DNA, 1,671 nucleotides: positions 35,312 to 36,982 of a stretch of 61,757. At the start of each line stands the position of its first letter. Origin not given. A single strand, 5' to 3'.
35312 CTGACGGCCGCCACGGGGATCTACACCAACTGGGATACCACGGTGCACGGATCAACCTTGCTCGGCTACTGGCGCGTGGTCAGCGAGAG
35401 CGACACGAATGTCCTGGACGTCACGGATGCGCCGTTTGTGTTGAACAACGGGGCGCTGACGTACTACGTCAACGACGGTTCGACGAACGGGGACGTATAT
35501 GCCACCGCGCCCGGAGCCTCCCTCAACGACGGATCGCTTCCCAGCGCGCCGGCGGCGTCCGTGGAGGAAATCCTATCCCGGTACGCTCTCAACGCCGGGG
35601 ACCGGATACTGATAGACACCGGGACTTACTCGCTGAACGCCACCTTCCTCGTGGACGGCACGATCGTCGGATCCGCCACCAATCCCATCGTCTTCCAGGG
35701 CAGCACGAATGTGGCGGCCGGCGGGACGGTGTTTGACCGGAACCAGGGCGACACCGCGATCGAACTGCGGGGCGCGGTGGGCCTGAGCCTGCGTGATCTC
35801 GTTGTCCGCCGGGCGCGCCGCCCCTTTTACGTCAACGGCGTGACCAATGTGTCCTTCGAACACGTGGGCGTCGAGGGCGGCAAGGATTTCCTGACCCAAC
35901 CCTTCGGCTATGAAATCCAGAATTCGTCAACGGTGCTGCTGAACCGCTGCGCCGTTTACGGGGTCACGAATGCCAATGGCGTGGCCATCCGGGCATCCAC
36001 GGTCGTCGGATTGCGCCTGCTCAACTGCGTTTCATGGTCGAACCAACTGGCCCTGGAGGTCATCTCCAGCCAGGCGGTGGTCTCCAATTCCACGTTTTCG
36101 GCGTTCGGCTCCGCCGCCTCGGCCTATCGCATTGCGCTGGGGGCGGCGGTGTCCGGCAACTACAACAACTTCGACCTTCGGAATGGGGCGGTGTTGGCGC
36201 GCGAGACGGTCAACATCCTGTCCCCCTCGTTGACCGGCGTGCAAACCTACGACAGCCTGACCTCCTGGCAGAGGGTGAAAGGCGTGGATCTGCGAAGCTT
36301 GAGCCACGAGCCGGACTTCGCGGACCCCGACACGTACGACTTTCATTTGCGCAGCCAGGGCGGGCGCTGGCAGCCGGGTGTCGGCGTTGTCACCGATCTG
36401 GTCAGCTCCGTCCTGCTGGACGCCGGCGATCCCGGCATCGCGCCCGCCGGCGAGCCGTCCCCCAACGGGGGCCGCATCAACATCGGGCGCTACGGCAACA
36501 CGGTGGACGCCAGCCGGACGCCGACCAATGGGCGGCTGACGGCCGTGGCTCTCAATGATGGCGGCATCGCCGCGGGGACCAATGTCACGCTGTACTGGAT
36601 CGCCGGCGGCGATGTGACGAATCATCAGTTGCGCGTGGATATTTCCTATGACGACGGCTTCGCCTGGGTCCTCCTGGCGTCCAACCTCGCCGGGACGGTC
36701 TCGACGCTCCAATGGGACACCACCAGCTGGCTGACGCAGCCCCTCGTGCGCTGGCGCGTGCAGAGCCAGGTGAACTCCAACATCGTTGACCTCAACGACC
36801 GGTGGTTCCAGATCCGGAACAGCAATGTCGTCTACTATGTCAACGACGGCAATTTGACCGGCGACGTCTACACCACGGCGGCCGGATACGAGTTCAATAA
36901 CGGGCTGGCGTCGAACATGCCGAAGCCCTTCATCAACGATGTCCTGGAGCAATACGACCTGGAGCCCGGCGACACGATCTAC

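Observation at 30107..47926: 5,939-codon secreted protein built from 13 diverged beta-helix + Asp-box modules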

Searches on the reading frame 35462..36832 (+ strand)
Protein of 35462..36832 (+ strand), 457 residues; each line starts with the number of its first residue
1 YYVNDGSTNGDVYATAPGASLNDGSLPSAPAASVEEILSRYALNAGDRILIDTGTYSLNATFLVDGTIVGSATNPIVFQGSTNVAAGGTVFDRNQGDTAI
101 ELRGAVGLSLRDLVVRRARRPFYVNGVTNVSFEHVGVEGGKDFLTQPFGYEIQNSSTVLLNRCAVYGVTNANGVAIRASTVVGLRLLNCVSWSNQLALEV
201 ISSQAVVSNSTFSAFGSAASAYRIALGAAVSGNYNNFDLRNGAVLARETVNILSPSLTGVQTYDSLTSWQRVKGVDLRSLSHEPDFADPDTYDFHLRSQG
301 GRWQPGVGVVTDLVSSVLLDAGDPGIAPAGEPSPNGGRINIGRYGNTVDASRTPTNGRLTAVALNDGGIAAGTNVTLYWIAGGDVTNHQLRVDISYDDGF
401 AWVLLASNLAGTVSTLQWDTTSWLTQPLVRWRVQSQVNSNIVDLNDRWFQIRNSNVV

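Call 12: find_homologous_proteins(query=A1, max_evalue=0.00001)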
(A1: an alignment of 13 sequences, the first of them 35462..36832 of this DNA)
Query A1 (13 sequences) (457 aa, profile of the alignment): 20 proteins with E <= 0.00001 among 8000 candidates.
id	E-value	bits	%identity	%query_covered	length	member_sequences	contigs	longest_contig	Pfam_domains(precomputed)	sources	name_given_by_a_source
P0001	7.5e-243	824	40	99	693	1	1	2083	PF13229.13,PF22842.4,PF08480.17,PF21471.4,PF05048.20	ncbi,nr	ncbi:MAG TPA: hypothetical protein ENG36_02130, partial [Lentisphaerae bacterium]|nr:hypothetical pr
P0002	1.1e-236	804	37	99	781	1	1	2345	PF13229.13,PF22842.4,PF08480.17,PF05048.20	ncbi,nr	ncbi:MAG TPA: hypothetical protein ENG36_03530, partial [Lentisphaerae bacterium]|nr:hypothetical pr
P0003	9.9e-210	715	36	99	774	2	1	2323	PF13229.13,PF22842.4,PF17161.11,PF05048.20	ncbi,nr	ncbi:MAG TPA: right-handed parallel beta-helix repeat-containing protein, partial [Kiritimatiellia b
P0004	2.1e-199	681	35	97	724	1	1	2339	PF08480.17,PF21471.4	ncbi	ncbi:MAG: hypothetical protein V1873_05190, partial [Verrucomicrobiota bacterium]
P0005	6.0e-139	482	32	99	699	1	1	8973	PF13229.13,PF05048.20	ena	-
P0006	2.0e-130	454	34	99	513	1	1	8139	PF13229.13,PF22842.4,PF05048.20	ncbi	ncbi:MAG: NosD domain-containing protein, partial [Lentisphaerota bacterium]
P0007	1.8e-109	385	28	85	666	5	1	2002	PF13229.13,PF22842.4,PF08480.17,PF05048.20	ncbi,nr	ncbi:MAG: hypothetical protein GX617_16145, partial [Lentisphaerae bacterium]|nr:hypothetical protei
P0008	1.1e-101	359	30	99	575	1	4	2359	PF22842.4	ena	-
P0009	2.2e-78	282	30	77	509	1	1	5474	PF13229.13,PF22842.4,PF05048.20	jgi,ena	-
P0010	2.8e-78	282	31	77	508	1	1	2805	PF13229.13,PF22842.4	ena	-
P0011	7.2e-78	281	33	77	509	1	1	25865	PF13229.13,PF05048.20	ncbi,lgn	-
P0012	4.2e-70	255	37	50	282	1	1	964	-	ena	-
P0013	3.1e-38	150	29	67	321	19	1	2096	PF22842.4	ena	-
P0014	1.2e-35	141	27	81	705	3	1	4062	PF13229.13,PF17957.8,PF10342.16,PF14610.13,PF08480.17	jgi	-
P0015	8.1e-23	99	43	16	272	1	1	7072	PF17957.8,PF08480.17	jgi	jgi:hypothetical protein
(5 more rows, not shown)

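Call 16: search_solved_structures(query=A1, max_evalue=1, show_alignments=2)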
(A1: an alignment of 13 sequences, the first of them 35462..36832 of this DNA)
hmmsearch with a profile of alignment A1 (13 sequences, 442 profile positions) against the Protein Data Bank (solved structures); distinct sequences matched with E-value up to 1: 9.
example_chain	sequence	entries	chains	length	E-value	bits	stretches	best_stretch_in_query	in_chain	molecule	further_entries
9rx2_A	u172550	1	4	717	9.2e-05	24.8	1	220-282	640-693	Parallel beta-helix repeat protein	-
5olq_A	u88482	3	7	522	0.0013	20.9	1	13-163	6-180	Rhamnogalacturonan lyase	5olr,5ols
7jwf_A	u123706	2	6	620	0.0017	20.6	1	91-183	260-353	Glycoside hydrolase family 110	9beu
7jw4_A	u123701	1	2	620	0.0025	20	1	91-182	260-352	Glycoside hydrolase family 110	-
5mqp_A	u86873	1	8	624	0.012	17.8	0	9-118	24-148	Glycoside hydrolase BT_1002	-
6kqs_A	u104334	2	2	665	0.1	14.7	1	15-86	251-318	lacto-N-biosidase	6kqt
3a7q_A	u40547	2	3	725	0.42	12.7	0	368-388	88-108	Reelin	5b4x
2e26_A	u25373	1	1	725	0.42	12.7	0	368-388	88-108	Reelin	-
6a48_A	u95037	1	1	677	0.55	12.3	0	367-416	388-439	Reelin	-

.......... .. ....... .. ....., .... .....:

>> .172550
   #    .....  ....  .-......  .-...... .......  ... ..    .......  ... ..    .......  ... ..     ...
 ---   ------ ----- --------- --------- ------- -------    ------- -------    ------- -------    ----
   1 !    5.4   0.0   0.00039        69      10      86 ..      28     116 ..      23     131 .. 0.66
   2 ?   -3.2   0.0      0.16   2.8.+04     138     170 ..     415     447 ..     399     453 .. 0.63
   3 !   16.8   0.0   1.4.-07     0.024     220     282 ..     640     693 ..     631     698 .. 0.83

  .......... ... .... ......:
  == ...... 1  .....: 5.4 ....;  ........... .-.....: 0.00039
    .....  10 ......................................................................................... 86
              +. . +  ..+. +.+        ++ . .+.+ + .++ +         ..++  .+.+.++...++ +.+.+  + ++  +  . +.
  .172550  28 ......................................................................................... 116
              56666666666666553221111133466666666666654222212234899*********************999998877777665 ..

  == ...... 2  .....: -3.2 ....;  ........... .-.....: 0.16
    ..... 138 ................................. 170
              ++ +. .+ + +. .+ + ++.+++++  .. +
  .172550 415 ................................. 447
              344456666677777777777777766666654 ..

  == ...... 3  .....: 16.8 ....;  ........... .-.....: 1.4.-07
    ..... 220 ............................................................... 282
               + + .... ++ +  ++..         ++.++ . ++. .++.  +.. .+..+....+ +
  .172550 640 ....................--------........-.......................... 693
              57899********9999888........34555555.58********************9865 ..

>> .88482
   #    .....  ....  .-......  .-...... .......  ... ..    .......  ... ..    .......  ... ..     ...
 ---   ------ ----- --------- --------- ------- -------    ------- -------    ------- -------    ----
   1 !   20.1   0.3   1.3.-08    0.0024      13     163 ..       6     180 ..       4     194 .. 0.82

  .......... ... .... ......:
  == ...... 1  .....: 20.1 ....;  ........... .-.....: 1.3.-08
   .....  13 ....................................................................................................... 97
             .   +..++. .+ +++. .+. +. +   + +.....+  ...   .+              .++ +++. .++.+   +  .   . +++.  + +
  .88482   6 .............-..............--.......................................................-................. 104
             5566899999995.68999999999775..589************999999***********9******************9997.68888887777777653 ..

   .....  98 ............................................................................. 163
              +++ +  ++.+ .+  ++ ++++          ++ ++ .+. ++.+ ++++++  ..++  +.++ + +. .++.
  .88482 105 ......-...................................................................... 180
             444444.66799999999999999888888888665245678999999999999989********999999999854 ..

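Call 25: predict_structure(alignment_id=A1)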
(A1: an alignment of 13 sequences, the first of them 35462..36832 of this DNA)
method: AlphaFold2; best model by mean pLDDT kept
length: 457 residues; sequences in the alignment: 13
mean_pLDDT: 87.2   pTM: 0.86
mean pLDDT of the five models: 87.2, 81.1, 80.4, 78.4, 76.9
residues with pLDDT >= 90: 235; 70-90: 191; 50-70: 23; < 50: 8
segments of 3 or more residues with pLDDT < 50: 331-337
pLDDT, mean of each block of 10 residues (from residue 1): 92 92 95 92 94 92 90 94 87 88 95 91 95 87 72 96 87 90 93 92 94 91 95 92 93 86 90 88 87 81 77 80 67 53 79 68 86 86 85 91 94 87 88 93 89 72
secondary structure, 60 per line:
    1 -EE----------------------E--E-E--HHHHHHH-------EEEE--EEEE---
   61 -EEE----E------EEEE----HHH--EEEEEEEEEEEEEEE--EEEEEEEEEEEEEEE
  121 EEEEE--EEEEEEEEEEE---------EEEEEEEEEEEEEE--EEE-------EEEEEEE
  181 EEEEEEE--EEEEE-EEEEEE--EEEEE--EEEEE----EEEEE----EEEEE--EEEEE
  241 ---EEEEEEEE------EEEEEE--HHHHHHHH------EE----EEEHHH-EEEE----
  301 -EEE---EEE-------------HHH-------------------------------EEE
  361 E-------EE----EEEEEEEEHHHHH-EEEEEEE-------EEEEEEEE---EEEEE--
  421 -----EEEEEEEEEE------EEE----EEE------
elements in order: H34-40 E48-51 E54-57 E62-64 E76-79 E89-103 E106-125 E128-138 E148-161 E164-166 E174-187 E190-194 E196-201 E204-208 E211-215 E220-224 E229-233 E236-240 E244-251 E258-263 H266-273 E286-288 E293-296 E302-304 E308-310 E358-361 E375-382 H383-387 E389-395 E403-410 E414-418 E426-435 E442-444 E449-451

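Call 29: fold_search(model_id=the predicted structure, library=pdb)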
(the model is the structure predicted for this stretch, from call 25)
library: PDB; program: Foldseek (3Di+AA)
matches with E <= 10: 1993; with E <= 0.001: 0
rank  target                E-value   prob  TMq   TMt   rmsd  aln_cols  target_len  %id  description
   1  6kfn                  1.5e-03  1.00  0.27  0.39   8.9       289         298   11  Crystal structure of alginate lyase from Paenibacillus sp. str. FPU-7 (released 2019-10-30)
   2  6w4q_E                1.8e-03  0.51  0.19  0.13  19.2       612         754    9  Crystal structure of full-length tailspike protein 2 (TSP2, ORF211) ) from Escherichia coli O157:H7 bacteriophage CAB1 (released 2021-01-20)
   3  3tp4_B                8.6e-03  1.00  0.16  0.16   7.1       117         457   17  Crystal Structure of engineered protein at the resolution 1.98A, Northeast Structural Genomics Consortium Target OR128 (released 2011-10-05)
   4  6vbg_C                1.6e-02  1.00  0.17  0.53   6.7       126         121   11  Lactose permease complex with thiodigalactoside and nanobody 9043 (released 2020-11-25)
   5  6k0q_A                1.6e-02  0.75  0.17  0.15  14.8       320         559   11  Catalytic domain of GH87 alpha-1,3-glucanase D1068A in complex with nigerose (released 2019-12-25)
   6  3hbp                  1.7e-02  0.99  0.15  0.17   6.7       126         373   11  The crystal structure of C185S mutant of recombinant sulfite oxidase with bound substrate, sulfite, at the active site (released 2010-04-14)
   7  3tp4_A                1.9e-02  1.00  0.16  0.16   5.7       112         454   17  Crystal Structure of engineered protein at the resolution 1.98A, Northeast Structural Genomics Consortium Target OR128 (released 2011-10-05)
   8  6k0s_A                2.0e-02  0.99  0.24  0.20  11.0       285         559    9  Catalytic domain of GH87 alpha-1,3-glucanase D1069A in complex with nigerose (released 2019-12-25)
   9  1sox_B                2.0e-02  0.89  0.16  0.16  14.5       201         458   10  SULFITE OXIDASE FROM CHICKEN LIVER (released 1998-04-29)
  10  6k0p_A                2.0e-02  0.80  0.19  0.16  13.1       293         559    9  Catalytic domain of GH87 alpha-1,3-glucanase D1045A in complex with nigerose (released 2019-12-25)
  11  7c7d_A                2.1e-02  0.30  0.13  0.11  13.3       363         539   12  Crystal structure of the catalytic unit of thermostable GH87 alpha-1,3-glucanase from Streptomyces thermodiastaticus s (released 2020-11-11)
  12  3hbq                  2.6e-02  0.93  0.17  0.20  13.9       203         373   10  Structure of recombinant Chicken Liver Sulfite Oxidase mutant Cys 185 Ala (released 2010-04-14)
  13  3mpc_A                2.9e-02  0.99  0.14  0.47   6.7        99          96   16  The crystal structure of a Fn3-like protein from Clostridium thermocellum (released 2010-08-11)
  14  1ogp_A                2.9e-02  0.80  0.14  0.16  13.2       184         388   14  The crystal structure of plant sulfite oxidase provides insight into sulfite oxidation in plants and animals (released 2003-10-09)
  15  2a9b                  2.9e-02  0.60  0.15  0.18  19.3       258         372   10  Crystal structure of R138Q mutant of recombinant sulfite oxidase at resting state (released 2005-08-02)
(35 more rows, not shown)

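Call 40: search_protein_representatives(alignment_id=A1)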
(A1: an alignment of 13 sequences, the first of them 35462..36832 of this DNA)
Query: 13 sequences, 442 profile positions. Proteins with E-value up to 0.001 (for the whole library): 25588; up to 1e-10: 10541; up to 1e-30: 1714. The best 150 are listed.
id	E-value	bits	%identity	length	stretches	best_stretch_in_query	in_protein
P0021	0.0e+00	5817.2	-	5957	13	1-441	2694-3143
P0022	0.0e+00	5622.6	-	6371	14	1-441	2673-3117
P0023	0.0e+00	5539.5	-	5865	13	1-440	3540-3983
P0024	0.0e+00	5424.8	-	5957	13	1-441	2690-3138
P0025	0.0e+00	5295.4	-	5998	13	1-441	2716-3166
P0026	0.0e+00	5263.2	-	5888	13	1-441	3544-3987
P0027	0.0e+00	5240.4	-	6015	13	1-441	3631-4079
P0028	0.0e+00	5203.0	-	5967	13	1-441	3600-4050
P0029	0.0e+00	5196.1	-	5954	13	1-441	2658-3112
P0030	0.0e+00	5193.5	-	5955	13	1-441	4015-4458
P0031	0.0e+00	5164.4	-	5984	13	1-441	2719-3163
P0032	0.0e+00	5144.3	-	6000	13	1-441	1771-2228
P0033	0.0e+00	5104.0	-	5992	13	1-441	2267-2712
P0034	0.0e+00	5097.1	-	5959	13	1-441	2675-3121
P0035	0.0e+00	5081.3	-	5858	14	1-441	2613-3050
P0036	0.0e+00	4987.8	-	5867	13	1-441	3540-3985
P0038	0.0e+00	4880.1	-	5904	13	1-441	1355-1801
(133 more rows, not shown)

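Call 66: fold_search(model_id=the predicted structure, library=viral)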
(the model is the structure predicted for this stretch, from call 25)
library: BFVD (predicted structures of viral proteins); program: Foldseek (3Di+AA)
matches with E <= 10: 1199; with E <= 0.001: 18
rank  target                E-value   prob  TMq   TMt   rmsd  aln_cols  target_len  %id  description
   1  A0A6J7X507            3.5e-08  1.00  0.40  0.27  23.6       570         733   14  Uncharacterized protein [uncultured Caudovirales phage]
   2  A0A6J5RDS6            7.9e-06  1.00  0.26  0.20  12.7       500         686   12  Right handed beta helix region [uncultured Caudovirales phage]
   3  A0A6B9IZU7            3.7e-05  1.00  0.30  0.38   8.1       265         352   15  (no name in the UniProt tables at hand)
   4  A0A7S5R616            9.2e-05  1.00  0.33  0.21  17.4       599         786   11  (no name in the UniProt tables at hand)
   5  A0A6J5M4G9            9.2e-05  0.98  0.24  0.20  18.1       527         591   12  Pectate lyase superfamily protein [uncultured Caudovirales phage]
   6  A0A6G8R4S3            9.7e-05  1.00  0.25  0.17  17.7       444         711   11  (no name in the UniProt tables at hand)
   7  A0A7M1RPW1            1.0e-04  0.93  0.21  0.18  21.0       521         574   10  Pre-neck appendage protein [Bacillus phage DLc1]
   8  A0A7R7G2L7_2          1.1e-04  1.00  0.28  0.12  26.9       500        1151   12  (no name in the UniProt tables at hand)
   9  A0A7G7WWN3            1.5e-04  0.99  0.29  0.23  17.8       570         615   10  (no name in the UniProt tables at hand)
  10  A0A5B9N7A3            1.8e-04  1.00  0.32  0.50   7.7       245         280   12  (no name in the UniProt tables at hand)
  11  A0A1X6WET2            2.4e-04  1.00  0.25  0.09  10.7       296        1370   14  (no name in the UniProt tables at hand)
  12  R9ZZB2                2.9e-04  1.00  0.37  0.19   6.6       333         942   12  Structural protein [Cellulophaga phage phi17:2]
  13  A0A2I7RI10            3.9e-04  1.00  0.32  0.22  20.7       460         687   11  (no name in the UniProt tables at hand)
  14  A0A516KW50            7.0e-04  1.00  0.24  0.21  11.7       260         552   14  (no name in the UniProt tables at hand)
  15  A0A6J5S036            7.4e-04  0.96  0.25  0.21  24.2       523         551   10  Pectate lyase superfamily protein [uncultured Caudovirales phage]
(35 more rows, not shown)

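Call 87: list_cluster_members(proteins=[P0024, P0026, P0028, P0029, P0030, P0031, P0033, P0034, P0036, P0038])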
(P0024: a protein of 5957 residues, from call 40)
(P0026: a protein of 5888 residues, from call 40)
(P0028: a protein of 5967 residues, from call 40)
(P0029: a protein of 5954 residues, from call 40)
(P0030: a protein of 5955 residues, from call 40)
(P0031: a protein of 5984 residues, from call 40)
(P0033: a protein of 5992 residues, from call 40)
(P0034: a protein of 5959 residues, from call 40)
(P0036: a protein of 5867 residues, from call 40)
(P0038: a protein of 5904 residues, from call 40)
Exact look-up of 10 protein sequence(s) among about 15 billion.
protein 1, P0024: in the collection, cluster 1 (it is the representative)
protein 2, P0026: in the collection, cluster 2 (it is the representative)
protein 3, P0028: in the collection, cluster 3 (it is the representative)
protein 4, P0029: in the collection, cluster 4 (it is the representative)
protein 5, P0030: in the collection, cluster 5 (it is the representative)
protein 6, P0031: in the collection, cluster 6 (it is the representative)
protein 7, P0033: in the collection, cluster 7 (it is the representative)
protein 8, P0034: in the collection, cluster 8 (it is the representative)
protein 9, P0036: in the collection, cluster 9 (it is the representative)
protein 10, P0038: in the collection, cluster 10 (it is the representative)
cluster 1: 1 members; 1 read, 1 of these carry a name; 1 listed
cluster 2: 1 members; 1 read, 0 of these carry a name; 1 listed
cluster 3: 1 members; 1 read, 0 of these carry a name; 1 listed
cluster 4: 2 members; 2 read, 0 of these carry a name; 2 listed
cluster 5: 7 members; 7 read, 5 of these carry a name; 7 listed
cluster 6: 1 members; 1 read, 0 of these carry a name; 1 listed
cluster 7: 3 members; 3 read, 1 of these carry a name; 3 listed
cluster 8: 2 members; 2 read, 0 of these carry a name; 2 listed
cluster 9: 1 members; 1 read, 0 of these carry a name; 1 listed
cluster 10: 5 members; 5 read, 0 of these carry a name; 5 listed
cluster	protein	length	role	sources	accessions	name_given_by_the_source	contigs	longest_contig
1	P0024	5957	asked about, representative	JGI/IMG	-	hypothetical protein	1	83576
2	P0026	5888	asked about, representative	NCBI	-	-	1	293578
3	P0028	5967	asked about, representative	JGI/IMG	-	-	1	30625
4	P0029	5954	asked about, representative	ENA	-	-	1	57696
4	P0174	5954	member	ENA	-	-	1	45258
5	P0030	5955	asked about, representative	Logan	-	-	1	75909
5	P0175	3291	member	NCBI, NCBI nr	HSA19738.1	MAG TPA: right-handed parallel beta-helix repeat-containing protein [Kiritimatiellia ... | right-handed parallel beta-helix repeat-containing protein [Kiritimatiellia bacterium]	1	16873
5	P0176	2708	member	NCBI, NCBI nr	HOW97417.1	MAG TPA: right-handed parallel beta-helix repeat-containing protein, partial ... | right-handed parallel beta-helix repeat-containing protein [Kiritimatiellia bacterium]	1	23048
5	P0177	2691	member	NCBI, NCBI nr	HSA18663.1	MAG TPA: right-handed parallel beta-helix repeat-containing protein, partial ... | right-handed parallel beta-helix repeat-containing protein [Kiritimatiellia bacterium]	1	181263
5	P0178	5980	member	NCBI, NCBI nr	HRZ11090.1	MAG TPA: right-handed parallel beta-helix repeat-containing protein [Kiritimatiellia ... | right-handed parallel beta-helix repeat-containing protein [Kiritimatiellia bacterium]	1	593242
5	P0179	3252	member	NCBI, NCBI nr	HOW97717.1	MAG TPA: right-handed parallel beta-helix repeat-containing protein [Kiritimatiellia ... | right-handed parallel beta-helix repeat-containing protein [Kiritimatiellia bacterium]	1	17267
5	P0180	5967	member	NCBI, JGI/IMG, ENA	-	-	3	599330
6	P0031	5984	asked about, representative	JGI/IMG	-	-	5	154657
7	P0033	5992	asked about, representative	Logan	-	-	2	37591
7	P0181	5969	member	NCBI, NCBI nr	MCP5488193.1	MAG: right-handed parallel beta-helix repeat-containing protein [Verrucomicrobia ... | right-handed parallel beta-helix repeat-containing protein [Verrucomicrobiota bacterium]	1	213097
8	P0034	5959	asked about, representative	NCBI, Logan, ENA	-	-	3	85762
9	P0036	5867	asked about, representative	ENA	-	-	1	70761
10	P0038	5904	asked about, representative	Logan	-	-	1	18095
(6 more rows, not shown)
